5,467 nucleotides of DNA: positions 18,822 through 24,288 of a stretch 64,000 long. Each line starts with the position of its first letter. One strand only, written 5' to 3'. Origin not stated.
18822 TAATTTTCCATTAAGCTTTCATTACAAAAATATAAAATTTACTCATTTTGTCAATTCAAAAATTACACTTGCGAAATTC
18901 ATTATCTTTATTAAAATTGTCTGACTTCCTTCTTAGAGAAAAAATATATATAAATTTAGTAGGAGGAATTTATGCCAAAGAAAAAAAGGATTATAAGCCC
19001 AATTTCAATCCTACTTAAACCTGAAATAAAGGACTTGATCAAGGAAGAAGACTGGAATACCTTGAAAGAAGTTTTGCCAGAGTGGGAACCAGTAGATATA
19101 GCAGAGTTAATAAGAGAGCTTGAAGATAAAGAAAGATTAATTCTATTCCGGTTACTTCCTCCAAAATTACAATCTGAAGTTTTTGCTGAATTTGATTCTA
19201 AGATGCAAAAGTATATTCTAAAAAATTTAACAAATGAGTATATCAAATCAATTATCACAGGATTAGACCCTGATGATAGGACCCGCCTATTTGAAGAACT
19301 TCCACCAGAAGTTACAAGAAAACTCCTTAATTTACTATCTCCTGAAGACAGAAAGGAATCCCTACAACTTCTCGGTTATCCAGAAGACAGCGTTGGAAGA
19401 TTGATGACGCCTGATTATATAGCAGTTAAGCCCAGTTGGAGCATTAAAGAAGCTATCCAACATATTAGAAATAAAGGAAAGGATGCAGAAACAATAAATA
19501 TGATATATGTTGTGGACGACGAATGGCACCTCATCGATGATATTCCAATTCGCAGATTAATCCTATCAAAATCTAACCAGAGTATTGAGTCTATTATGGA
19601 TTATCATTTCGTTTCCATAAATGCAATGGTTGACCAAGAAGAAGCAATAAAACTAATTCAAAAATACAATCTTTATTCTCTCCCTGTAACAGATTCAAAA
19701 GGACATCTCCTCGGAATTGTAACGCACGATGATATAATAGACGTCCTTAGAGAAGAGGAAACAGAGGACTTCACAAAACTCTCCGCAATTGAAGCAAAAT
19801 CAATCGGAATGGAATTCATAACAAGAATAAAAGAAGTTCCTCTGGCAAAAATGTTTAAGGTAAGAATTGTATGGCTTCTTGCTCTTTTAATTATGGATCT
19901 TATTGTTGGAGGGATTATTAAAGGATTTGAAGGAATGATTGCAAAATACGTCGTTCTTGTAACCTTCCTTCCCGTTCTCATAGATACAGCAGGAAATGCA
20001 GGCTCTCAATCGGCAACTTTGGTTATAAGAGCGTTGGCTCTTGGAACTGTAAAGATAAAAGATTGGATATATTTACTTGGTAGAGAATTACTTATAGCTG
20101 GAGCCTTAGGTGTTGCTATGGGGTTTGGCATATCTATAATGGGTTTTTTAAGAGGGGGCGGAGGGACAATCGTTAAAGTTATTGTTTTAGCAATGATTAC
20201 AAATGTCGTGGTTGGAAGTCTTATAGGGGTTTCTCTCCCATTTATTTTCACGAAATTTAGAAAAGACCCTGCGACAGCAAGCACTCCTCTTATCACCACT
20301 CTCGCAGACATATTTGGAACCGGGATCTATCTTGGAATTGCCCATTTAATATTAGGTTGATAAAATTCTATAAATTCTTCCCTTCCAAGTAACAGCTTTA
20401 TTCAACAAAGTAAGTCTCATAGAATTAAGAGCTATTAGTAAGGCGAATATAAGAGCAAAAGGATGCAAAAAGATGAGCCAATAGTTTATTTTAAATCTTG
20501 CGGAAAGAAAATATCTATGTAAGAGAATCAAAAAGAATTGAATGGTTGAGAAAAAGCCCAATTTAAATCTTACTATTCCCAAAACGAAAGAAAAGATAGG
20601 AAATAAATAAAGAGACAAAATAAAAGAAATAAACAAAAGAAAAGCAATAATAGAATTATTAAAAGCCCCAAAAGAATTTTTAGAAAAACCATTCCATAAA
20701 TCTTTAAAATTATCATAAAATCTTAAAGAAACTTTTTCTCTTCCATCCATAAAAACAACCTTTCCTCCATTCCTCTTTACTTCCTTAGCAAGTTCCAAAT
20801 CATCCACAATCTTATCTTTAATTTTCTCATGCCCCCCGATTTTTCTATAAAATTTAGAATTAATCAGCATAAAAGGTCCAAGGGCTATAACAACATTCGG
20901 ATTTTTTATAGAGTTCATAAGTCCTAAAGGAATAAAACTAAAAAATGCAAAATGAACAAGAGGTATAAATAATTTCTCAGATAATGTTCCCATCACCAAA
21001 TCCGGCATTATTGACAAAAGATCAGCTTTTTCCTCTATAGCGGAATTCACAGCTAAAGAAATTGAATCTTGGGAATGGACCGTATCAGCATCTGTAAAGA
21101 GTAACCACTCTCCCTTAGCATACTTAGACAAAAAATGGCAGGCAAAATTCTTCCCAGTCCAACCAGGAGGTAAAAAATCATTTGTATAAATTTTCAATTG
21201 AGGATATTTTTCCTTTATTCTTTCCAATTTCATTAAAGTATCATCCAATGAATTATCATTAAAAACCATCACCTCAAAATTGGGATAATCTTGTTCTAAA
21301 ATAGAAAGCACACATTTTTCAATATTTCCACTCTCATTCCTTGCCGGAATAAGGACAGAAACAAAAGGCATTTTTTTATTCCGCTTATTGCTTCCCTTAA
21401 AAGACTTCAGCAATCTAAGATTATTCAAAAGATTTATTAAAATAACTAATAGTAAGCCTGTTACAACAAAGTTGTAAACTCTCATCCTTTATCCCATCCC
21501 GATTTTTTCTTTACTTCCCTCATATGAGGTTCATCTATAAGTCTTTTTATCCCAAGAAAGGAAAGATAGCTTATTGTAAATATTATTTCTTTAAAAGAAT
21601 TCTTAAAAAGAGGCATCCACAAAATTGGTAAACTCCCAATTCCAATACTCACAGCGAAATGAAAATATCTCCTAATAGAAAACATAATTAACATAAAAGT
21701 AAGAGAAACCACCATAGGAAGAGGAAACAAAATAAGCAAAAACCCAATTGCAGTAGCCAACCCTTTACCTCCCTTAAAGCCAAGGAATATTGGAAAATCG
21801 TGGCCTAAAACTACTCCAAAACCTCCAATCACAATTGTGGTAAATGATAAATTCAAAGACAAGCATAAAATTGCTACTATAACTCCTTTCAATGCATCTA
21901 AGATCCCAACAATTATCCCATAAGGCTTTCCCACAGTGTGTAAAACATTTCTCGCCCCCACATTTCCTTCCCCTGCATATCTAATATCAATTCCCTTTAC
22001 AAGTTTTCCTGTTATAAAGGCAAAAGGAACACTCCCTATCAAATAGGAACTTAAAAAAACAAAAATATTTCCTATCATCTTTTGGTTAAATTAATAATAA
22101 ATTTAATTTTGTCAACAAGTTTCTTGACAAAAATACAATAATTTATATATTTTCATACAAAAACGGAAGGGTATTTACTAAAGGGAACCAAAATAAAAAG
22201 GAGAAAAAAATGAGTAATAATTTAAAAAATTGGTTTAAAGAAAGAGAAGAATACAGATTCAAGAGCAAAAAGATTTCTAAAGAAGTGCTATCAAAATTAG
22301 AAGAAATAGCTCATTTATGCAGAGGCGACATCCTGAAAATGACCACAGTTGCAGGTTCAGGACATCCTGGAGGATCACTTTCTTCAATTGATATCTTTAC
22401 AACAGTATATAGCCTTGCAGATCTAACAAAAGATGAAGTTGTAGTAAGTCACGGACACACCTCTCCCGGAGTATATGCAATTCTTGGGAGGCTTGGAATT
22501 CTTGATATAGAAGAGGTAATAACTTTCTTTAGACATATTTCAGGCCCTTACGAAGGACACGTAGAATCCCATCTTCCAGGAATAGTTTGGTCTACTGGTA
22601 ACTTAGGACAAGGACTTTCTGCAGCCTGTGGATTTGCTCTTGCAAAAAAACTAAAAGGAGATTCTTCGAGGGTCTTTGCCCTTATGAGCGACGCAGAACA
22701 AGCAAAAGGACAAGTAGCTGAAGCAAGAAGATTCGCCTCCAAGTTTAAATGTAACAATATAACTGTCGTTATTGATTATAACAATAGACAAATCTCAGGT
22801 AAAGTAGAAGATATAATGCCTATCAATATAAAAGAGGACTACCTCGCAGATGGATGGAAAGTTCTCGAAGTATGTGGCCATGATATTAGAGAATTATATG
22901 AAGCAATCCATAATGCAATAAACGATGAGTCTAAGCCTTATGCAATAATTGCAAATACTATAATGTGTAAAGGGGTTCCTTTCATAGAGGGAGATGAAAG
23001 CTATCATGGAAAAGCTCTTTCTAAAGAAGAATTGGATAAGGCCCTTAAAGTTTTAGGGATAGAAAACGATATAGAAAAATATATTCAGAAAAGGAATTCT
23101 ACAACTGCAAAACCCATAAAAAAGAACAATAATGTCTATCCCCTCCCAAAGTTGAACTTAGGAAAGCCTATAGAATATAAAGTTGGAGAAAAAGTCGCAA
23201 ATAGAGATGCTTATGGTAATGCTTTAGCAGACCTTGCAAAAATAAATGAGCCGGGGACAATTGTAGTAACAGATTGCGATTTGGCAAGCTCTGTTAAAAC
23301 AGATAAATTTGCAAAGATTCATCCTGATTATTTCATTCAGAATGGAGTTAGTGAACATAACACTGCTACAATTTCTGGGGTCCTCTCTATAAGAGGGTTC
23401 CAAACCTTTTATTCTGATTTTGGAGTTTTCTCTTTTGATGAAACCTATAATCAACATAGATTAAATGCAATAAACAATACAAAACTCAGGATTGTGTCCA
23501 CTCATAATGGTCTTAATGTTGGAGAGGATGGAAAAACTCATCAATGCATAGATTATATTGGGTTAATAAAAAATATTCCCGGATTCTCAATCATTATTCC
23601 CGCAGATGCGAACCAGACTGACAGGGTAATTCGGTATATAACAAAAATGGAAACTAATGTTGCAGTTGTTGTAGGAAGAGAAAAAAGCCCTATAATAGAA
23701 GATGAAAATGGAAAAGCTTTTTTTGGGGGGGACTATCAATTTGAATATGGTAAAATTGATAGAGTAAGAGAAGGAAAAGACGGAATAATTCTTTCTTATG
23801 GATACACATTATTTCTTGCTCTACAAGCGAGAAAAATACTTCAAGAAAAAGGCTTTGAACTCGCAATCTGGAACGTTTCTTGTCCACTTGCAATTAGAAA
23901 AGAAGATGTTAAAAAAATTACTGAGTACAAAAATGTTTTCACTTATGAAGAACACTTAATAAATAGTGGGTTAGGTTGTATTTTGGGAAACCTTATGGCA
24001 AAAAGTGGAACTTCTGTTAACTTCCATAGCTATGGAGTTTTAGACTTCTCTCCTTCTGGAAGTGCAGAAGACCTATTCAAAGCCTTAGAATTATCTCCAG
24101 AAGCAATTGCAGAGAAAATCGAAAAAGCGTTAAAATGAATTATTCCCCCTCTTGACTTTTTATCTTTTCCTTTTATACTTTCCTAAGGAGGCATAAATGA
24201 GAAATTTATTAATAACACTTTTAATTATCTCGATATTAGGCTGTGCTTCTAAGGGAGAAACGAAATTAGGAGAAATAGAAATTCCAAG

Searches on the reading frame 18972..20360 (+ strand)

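Call 92: search_protein_families(library=pfam, proteins=[window:18972-20360:+], max_evalue=0.00001)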
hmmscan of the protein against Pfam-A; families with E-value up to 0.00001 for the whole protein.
window:18972-20360:+ (462 aa): 3 families
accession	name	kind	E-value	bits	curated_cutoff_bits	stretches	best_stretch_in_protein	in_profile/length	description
PF01769.21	MgtE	-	6.8e-31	107.6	27.6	1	333-456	1-125/125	Divalent cation transporter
PF03448.22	MgtE_N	-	2.3e-30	105.6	25.9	1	39-139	2-102/102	MgtE intracellular N domain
PF00571.33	CBS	-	1.8e-18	67.1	24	1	205-260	1-56/57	CBS domain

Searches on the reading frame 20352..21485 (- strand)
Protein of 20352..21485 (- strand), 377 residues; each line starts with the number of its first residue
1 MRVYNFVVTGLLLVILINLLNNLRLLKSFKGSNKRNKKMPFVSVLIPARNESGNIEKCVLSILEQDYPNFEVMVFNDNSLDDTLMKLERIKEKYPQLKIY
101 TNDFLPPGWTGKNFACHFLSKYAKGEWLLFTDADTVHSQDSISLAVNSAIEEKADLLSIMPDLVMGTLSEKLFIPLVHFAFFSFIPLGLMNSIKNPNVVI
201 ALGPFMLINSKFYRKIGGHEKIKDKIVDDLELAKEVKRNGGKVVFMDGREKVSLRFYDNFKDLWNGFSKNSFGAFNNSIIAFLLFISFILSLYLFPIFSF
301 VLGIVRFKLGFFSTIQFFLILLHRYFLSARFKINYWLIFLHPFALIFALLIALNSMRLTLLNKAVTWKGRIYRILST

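Call 62: search_protein_families(library=pfam, proteins=[window:20352-21485:-], max_evalue=0.0001)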
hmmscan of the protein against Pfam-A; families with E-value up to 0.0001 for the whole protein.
window:20352-21485:- (377 aa): 5 families
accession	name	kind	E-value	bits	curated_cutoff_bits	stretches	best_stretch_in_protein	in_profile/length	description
PF00535.33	Glycos_transf_2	-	9.3e-22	78.2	23.3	1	43-216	1-167/168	Glycosyl transferase family 2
PF13641.12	Glyco_tranf_2_3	-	9.4e-17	62.2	27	1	42-249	3-207/230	Glycosyltransferase like family 2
PF13506.12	Glyco_transf_21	-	1.5e-12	47.8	21.7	1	110-264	16-166/174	Glycosyl transferase family 21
PF10111.15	Glyco_tranf_2_2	-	1.6e-07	31.5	27.3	1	43-161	1-122/276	Glycosyltransferase like family 2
PF13632.12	Glyco_trans_2_3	-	1.7e-07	31.7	27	1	127-350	1-197/198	Glycosyl transferase family group 2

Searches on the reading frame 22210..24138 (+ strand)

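Call 62: search_protein_families(library=pfam, proteins=[window:22210-24138:+], max_evalue=0.0001)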
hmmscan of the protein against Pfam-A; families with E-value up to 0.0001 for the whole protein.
window:22210-24138:+ (642 aa): 5 families
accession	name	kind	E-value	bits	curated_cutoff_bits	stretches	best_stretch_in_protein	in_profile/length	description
PF00456.26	Transketolase_N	-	1.1e-33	117.1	22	1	46-293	18-286/334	Transketolase, thiamine diphosphate binding domain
PF02779.29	Transket_pyr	-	3.3e-23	82.7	27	1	328-490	2-169/174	Transketolase, pyrimidine binding domain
PF02780.25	Transketolase_C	-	1.4e-13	51.2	25.9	1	514-633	1-124/124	Transketolase, C-terminal domain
PF13292.11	DXP_synthase_N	-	9.6e-11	41.9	21.2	1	26-200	14-180/274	1-deoxy-D-xylulose-5-phosphate synthase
PF00676.26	E1_dh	-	4.5e-07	29.6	22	1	124-237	95-208/300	Dehydrogenase E1 component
